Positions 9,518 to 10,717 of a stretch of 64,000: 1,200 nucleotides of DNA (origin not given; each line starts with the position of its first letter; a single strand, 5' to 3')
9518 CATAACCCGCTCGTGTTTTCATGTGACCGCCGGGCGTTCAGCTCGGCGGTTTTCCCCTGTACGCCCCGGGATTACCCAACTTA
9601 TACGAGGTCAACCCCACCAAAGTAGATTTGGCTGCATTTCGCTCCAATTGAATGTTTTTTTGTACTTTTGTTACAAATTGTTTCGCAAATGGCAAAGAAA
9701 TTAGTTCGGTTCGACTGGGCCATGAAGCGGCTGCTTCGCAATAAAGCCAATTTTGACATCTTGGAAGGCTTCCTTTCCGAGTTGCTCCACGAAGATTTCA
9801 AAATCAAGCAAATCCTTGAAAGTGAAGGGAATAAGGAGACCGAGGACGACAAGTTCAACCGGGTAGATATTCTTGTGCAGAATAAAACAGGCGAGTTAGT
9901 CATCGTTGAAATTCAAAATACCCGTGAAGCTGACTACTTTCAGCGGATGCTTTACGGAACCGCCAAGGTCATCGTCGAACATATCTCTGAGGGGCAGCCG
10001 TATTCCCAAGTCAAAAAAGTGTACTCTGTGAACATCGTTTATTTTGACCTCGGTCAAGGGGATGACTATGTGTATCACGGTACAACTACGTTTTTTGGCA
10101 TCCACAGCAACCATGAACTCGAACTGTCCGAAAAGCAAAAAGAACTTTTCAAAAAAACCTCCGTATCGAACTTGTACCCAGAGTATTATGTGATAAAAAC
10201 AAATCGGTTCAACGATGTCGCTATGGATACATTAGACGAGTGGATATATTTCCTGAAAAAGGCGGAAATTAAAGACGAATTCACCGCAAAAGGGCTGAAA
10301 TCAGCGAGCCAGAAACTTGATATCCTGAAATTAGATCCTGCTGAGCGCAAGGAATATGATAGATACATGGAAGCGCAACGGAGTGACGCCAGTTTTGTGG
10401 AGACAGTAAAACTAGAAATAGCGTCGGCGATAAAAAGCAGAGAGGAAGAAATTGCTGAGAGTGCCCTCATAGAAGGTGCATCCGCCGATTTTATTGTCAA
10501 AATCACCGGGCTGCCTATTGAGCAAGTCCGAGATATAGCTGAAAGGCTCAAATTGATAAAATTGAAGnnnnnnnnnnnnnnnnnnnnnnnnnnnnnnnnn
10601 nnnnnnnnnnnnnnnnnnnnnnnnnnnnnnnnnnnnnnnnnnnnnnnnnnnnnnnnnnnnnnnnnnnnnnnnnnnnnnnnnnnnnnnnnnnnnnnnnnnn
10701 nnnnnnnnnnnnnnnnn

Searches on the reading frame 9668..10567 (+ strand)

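Call 32: search_protein_families(library=pfam, proteins=[window:9668-10567:+], max_evalue=0.00001)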
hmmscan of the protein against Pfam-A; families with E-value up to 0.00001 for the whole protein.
window:9668-10567:+ (300 aa): 1 family
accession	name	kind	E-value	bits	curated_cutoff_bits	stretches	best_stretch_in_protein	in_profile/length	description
PF12784.13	PDDEXK_2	-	1.6e-26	93.9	27.4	1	15-245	3-227/229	PD-(D/E)XK nuclease family transposase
